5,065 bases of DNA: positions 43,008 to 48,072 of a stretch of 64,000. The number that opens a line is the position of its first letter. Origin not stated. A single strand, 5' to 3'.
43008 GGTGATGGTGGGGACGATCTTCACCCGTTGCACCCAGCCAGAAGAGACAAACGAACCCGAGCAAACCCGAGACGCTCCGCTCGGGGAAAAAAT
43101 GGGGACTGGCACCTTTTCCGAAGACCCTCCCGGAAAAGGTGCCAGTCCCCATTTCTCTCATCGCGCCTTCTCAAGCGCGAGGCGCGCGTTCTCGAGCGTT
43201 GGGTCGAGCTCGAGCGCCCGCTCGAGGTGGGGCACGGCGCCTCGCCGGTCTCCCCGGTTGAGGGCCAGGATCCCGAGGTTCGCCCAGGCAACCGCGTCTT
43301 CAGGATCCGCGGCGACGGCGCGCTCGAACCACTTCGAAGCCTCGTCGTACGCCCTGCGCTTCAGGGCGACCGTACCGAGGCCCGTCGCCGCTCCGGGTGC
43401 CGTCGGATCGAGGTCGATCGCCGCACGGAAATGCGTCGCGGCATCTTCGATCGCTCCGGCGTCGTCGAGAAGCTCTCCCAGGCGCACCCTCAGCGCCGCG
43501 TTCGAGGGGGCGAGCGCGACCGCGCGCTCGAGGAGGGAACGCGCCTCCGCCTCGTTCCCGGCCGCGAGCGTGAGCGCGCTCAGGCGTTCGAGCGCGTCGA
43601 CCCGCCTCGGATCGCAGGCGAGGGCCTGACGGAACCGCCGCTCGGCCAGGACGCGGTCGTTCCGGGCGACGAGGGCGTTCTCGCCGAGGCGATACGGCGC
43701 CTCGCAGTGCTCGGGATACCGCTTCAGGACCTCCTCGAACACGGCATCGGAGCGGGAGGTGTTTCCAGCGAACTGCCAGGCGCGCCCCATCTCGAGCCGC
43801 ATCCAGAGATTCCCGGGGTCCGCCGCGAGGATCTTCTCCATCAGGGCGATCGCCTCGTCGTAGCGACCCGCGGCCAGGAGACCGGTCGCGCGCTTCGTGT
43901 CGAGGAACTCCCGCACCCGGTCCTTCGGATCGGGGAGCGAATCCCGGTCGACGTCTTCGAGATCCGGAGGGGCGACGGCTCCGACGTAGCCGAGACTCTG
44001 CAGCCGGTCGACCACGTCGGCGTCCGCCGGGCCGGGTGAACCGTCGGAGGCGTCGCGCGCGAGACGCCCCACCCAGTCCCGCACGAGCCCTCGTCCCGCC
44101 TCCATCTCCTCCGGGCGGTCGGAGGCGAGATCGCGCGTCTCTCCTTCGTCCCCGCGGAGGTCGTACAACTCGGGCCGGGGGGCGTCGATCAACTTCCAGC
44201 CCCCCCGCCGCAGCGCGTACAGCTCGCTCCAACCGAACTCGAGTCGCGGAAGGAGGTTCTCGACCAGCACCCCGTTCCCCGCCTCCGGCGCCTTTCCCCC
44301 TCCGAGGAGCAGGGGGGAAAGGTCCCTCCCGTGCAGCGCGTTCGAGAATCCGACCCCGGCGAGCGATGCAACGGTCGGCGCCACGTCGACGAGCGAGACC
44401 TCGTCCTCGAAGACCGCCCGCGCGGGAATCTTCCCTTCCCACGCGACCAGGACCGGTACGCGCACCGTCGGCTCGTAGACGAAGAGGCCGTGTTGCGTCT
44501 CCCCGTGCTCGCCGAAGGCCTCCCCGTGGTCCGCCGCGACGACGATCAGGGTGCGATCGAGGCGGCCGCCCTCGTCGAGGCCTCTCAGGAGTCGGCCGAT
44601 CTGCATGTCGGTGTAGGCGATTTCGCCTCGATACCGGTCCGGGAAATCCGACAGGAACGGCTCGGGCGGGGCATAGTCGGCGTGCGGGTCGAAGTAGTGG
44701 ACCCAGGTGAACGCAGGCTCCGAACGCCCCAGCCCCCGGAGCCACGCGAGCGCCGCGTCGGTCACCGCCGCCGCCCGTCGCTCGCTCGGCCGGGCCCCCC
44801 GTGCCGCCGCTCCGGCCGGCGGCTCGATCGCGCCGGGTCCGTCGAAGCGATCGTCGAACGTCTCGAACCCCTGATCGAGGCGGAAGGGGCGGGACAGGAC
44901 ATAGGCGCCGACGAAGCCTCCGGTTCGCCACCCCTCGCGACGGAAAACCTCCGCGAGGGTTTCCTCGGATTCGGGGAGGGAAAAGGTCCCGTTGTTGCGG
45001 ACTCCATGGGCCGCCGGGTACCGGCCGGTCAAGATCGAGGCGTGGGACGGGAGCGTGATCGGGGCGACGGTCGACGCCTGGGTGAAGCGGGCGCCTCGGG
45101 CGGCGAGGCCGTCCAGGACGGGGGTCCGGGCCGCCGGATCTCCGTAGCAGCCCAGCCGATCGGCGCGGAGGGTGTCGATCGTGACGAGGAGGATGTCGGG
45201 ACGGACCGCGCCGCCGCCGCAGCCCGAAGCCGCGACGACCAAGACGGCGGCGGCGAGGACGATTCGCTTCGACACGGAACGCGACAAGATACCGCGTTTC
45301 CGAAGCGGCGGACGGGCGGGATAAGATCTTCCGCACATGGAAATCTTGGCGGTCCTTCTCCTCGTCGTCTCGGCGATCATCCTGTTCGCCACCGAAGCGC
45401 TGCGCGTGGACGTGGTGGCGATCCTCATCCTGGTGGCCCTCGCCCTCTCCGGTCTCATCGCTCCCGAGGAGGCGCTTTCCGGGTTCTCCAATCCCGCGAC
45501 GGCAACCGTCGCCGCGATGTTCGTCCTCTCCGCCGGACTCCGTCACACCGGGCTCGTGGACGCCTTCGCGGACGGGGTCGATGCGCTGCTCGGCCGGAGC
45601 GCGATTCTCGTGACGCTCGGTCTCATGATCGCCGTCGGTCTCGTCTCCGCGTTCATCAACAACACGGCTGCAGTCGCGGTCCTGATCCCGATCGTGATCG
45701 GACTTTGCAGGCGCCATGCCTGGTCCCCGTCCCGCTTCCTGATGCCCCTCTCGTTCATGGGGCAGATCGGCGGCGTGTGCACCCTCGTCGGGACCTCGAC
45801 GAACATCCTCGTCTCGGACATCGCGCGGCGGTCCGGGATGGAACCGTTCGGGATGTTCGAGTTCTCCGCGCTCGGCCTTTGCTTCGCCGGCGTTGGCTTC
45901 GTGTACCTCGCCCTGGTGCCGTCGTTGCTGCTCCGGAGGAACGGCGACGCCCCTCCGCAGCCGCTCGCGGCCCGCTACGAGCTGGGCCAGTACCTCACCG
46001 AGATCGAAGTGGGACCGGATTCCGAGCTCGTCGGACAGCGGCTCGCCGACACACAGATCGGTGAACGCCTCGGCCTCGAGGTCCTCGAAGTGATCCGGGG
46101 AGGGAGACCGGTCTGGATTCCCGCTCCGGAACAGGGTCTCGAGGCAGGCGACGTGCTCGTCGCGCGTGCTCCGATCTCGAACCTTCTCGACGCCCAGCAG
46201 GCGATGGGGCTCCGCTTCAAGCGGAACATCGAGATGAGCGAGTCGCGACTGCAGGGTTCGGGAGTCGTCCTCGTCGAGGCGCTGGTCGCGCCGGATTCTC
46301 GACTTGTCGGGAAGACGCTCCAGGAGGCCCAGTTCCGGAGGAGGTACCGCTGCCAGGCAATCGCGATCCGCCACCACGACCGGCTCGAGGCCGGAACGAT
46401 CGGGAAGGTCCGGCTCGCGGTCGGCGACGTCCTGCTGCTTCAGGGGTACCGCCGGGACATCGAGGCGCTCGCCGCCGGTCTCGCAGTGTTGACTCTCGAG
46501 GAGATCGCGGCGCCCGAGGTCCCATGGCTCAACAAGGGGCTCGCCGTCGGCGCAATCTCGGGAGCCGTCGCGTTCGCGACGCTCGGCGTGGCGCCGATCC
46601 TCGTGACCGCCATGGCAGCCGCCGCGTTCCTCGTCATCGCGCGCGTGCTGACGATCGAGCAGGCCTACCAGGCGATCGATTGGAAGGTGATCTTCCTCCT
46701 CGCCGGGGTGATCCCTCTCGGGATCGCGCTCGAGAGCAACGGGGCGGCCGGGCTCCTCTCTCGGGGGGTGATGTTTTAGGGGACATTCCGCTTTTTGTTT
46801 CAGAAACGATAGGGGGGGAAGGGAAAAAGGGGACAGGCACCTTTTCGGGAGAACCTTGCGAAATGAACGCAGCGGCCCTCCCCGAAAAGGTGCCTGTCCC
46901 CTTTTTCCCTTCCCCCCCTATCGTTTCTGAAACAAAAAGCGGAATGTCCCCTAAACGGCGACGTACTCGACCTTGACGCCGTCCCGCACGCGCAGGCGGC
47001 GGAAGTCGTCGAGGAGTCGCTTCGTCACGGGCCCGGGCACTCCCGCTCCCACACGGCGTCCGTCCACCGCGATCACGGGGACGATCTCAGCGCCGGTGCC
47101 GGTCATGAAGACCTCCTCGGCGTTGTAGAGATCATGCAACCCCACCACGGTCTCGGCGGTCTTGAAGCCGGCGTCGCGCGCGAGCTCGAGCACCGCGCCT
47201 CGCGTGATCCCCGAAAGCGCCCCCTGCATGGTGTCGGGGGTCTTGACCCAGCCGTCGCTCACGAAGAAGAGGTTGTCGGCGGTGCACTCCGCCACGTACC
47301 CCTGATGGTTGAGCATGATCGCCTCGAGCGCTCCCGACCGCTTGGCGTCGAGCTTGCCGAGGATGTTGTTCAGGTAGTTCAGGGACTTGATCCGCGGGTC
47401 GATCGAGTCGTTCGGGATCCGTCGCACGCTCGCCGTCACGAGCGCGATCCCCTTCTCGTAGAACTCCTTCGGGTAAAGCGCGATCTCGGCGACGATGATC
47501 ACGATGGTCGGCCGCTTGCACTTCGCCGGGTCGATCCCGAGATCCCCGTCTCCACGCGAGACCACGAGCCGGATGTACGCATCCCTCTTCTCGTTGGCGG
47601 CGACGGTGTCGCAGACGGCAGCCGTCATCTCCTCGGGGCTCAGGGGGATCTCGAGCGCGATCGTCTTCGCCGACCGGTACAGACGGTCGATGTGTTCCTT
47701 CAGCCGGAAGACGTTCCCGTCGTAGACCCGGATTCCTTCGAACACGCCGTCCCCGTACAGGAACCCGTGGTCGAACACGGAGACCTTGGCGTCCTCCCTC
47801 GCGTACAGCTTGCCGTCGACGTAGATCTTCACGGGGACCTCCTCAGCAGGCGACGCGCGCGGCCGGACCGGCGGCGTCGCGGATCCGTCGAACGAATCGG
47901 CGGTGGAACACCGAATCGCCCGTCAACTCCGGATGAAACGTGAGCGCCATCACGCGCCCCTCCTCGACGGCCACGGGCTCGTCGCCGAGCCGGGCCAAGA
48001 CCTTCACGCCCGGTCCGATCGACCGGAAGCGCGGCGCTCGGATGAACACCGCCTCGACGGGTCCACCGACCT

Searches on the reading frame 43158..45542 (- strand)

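Call 78: search_protein_families(library=pfam, proteins=[window:43158-45542:-], max_evalue=0.00001)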
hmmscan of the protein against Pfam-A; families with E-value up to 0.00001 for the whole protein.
window:43158-45542:- (794 aa): 17 families
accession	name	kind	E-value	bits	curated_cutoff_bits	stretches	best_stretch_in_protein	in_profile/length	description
PF00884.28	Sulfatase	-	6.3e-43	147.6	25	1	115-397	1-301/301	Sulfatase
PF14559.12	TPR_19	-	4.8e-26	91.3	25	2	555-612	1-58/68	Tetratricopeptide repeat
PF07719.23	TPR_2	-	1.2e-25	87.8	27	0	751-782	2-33/34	Tetratricopeptide repeat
PF13428.12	TPR_14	-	9.3e-18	63.4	23.5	0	551-587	7-43/44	Tetratricopeptide repeat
PF00515.34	TPR_1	-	1.6e-17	63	27.8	0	750-782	1-33/34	Tetratricopeptide repeat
PF13432.12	TPR_16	-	2.8e-17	63.3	32.7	1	687-750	2-65/65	Tetratricopeptide repeat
PF13431.12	TPR_17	-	1.4e-16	59.7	24.4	0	739-765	2-28/34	Tetratricopeptide repeat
PF01663.27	Phosphodiest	-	2.4e-16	60.7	23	1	118-341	2-221/342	Type I phosphodiesterase / nucleotide pyrophosphatase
PF13181.12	TPR_8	-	2.6e-15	55.6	25.7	0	752-782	3-33/34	Tetratricopeptide repeat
PF13414.12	TPR_11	-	3.2e-14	52.8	26.8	0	732-759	10-37/42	TPR repeat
PF13424.12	TPR_12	-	1.1e-10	41.9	30.1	0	719-780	6-75/77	Tetratricopeptide repeat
PF23914.1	TPR_CcmH_CycH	-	1.7e-10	41.4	42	0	638-741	40-146/158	Cytochrome c-type biogenesis protein H TPR domain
PF16347.10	SGSH_C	-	3.6e-10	40.6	29.3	1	344-475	1-134/154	N-sulphoglucosamine sulphohydrolase, C-terminal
PF13176.12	TPR_7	-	3.6e-10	39.6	27.9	0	752-785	1-34/36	Tetratricopeptide repeat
PF13174.12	TPR_6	-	7.4e-10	39.3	26.3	0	583-611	4-32/33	Tetratricopeptide repeat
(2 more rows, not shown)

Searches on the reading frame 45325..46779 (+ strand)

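Call 78: search_protein_families(library=pfam, proteins=[window:45325-46779:+], max_evalue=0.00001)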
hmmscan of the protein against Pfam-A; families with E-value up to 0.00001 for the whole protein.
window:45325-46779:+ (484 aa): 3 families
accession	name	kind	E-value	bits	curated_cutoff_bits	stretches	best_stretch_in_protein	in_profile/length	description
PF03600.22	CitMHS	-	7.3e-60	203.3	31.9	1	18-480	1-275/336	Citrate transporter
PF02080.26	TrkA_C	-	2.2e-24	85.6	27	2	316-383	1-67/71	TrkA-C domain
PF00939.25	Na_sulph_symp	-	1.8e-06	27.7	27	0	11-168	34-206/472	Sodium:sulfate symporter transmembrane region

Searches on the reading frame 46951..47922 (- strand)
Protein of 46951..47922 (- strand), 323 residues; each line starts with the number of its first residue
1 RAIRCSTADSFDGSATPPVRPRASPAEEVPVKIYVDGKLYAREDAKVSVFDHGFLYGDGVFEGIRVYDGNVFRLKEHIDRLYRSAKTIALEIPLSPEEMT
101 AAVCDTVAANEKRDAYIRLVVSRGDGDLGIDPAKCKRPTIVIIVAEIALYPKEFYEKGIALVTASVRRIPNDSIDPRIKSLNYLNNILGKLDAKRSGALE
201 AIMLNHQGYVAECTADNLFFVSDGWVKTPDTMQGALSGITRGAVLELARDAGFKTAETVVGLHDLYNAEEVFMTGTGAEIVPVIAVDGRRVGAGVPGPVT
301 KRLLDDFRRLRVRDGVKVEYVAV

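Call 78: search_protein_families(library=pfam, proteins=[window:46951-47922:-], max_evalue=0.00001)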
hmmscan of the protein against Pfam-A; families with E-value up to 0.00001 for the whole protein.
window:46951-47922:- (323 aa): 1 family
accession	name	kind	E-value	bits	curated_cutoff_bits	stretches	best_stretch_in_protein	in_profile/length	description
PF01063.24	Aminotran_4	-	6.6e-60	203.2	28.5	1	59-284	1-221/223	Amino-transferase class IV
